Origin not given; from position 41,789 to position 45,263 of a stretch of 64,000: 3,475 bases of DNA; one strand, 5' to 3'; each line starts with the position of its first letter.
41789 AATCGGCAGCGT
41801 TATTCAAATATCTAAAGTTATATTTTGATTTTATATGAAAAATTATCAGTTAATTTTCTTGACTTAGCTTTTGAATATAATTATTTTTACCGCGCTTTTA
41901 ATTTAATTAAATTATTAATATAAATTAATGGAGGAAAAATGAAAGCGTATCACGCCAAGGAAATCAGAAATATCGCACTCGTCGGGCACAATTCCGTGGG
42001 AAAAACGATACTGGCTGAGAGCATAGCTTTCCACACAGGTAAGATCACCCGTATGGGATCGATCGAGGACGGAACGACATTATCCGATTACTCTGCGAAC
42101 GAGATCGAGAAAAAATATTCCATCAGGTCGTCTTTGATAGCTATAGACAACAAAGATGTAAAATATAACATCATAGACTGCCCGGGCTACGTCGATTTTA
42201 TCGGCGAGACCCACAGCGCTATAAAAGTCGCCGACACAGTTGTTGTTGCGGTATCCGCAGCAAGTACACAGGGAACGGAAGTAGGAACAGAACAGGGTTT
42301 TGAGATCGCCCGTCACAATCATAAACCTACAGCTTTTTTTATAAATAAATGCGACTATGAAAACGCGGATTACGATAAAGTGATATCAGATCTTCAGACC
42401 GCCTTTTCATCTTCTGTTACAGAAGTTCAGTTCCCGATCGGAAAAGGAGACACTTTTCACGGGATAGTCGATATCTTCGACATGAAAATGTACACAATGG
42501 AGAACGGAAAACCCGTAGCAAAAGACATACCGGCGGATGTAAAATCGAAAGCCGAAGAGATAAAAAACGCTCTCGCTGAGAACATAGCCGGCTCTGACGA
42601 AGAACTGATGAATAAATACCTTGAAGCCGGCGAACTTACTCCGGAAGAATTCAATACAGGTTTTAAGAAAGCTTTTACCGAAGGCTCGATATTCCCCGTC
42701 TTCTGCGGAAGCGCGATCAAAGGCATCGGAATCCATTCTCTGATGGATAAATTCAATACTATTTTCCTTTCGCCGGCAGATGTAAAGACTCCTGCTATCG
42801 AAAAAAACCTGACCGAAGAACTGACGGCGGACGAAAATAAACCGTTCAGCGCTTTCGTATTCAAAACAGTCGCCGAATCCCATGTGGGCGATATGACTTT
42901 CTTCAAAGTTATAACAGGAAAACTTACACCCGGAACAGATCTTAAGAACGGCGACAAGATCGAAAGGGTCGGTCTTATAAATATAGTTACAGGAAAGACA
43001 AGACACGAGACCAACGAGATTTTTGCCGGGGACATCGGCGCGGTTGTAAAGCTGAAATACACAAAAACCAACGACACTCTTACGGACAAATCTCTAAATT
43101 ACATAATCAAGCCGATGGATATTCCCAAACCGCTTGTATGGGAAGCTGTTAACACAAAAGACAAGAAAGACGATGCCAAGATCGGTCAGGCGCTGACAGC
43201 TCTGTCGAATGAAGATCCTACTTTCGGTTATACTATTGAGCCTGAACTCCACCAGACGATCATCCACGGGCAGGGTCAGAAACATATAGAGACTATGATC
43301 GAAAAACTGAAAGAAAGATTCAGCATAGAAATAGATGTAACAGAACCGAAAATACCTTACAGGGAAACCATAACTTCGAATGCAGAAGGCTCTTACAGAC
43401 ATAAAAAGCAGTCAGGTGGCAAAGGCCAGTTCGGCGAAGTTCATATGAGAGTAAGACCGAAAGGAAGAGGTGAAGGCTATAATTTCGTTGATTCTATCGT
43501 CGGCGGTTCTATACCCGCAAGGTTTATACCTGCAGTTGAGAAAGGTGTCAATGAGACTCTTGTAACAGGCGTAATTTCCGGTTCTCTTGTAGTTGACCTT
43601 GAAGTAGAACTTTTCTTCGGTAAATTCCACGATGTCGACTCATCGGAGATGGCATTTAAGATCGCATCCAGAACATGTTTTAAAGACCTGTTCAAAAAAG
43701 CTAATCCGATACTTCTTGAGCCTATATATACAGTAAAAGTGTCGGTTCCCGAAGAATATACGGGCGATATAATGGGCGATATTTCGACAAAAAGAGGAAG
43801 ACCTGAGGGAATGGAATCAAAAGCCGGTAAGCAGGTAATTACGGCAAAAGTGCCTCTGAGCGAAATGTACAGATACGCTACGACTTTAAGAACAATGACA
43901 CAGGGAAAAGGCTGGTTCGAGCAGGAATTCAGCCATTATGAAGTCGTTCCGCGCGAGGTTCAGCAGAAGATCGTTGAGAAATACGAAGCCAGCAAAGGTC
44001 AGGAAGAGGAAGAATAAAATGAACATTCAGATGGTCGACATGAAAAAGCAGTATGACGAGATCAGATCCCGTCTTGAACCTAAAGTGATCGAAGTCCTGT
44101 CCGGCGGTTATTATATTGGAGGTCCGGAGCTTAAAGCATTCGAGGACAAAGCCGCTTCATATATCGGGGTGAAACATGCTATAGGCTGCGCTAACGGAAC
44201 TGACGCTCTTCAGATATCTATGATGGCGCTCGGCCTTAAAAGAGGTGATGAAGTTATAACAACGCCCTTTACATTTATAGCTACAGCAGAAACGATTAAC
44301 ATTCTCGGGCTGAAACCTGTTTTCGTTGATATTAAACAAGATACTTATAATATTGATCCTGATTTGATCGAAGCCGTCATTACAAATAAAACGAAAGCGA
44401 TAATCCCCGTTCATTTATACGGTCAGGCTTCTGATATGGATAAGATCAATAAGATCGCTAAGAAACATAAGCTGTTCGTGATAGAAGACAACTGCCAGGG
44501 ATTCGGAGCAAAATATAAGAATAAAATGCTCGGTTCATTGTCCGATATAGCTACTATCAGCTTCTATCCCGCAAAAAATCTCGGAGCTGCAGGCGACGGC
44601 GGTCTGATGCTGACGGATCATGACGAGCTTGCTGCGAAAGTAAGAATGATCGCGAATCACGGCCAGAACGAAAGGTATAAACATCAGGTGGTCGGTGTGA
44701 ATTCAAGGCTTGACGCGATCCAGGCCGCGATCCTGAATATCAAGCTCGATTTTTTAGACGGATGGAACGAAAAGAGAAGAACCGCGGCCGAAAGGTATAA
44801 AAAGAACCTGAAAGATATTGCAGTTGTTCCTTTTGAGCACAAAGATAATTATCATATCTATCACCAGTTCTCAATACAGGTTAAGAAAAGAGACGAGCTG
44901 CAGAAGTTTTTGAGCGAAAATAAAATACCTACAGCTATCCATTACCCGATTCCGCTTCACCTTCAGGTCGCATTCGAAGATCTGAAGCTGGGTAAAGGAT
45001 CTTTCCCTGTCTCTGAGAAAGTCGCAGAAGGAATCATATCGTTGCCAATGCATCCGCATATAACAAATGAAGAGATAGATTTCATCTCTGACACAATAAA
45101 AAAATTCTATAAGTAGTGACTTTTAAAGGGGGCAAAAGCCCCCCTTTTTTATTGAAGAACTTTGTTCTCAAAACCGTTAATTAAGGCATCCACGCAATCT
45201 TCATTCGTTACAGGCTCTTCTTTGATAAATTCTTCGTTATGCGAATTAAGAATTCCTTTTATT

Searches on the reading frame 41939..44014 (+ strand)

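Call 46: search_protein_families(library=pfam, proteins=[window:41939-44014:+], max_evalue=0.00001)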
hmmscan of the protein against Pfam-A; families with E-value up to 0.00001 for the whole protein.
window:41939-44014:+ (692 aa): 5 families
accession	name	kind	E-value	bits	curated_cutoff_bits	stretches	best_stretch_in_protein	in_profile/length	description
PF03764.24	EFG_IV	-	3.8e-39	133.6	24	1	470-589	1-121/121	Elongation factor G, domain IV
PF00009.33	GTP_EFTU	-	9.8e-37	126.8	26.5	1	7-274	1-184/188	Elongation factor Tu GTP binding domain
PF00679.30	EFG_C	-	2.3e-28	98.5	27.9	1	592-677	2-88/89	Elongation factor G C-terminus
PF14492.12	EFG_III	-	4.7e-19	68.7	27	1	395-468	1-74/75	Elongation Factor G, domain III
PF22042.2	EF-G_D2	-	2.9e-15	56.6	27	1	302-383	1-83/84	Elongation factor G domain 2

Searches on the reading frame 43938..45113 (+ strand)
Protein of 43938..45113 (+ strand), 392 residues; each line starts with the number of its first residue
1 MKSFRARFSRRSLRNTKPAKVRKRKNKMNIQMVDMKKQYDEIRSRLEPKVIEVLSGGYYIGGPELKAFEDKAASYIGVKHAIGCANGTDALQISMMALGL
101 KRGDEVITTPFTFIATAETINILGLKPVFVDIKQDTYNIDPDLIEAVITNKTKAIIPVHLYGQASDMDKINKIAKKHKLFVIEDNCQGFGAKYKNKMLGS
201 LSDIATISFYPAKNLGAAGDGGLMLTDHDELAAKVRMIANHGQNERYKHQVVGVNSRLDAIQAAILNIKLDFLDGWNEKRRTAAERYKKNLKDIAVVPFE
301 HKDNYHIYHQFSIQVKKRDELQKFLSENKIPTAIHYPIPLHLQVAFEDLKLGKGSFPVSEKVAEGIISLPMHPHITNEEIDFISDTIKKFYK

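Call 46: search_protein_families(library=pfam, proteins=[window:43938-45113:+], max_evalue=0.00001)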
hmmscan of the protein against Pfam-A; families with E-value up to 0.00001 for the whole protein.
window:43938-45113:+ (392 aa): 4 families
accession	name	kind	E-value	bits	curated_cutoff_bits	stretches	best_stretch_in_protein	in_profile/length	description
PF01041.23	DegT_DnrJ_EryC1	-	1.8e-125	419.4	19.8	1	43-387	4-359/360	DegT/DnrJ/EryC1/StrS aminotransferase family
PF00155.27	Aminotran_1_2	-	1.3e-08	34.8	19.7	1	65-241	44-247/361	Aminotransferase class I and II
PF01053.26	Cys_Met_Meta_PP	-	7.7e-08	31.7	27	1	61-235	50-222/381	Cys/Met metabolism PLP-dependent enzyme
PF01212.27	Beta_elim_lyase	-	9.4e-08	32.1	27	1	59-271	28-247/288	Beta-eliminating lyase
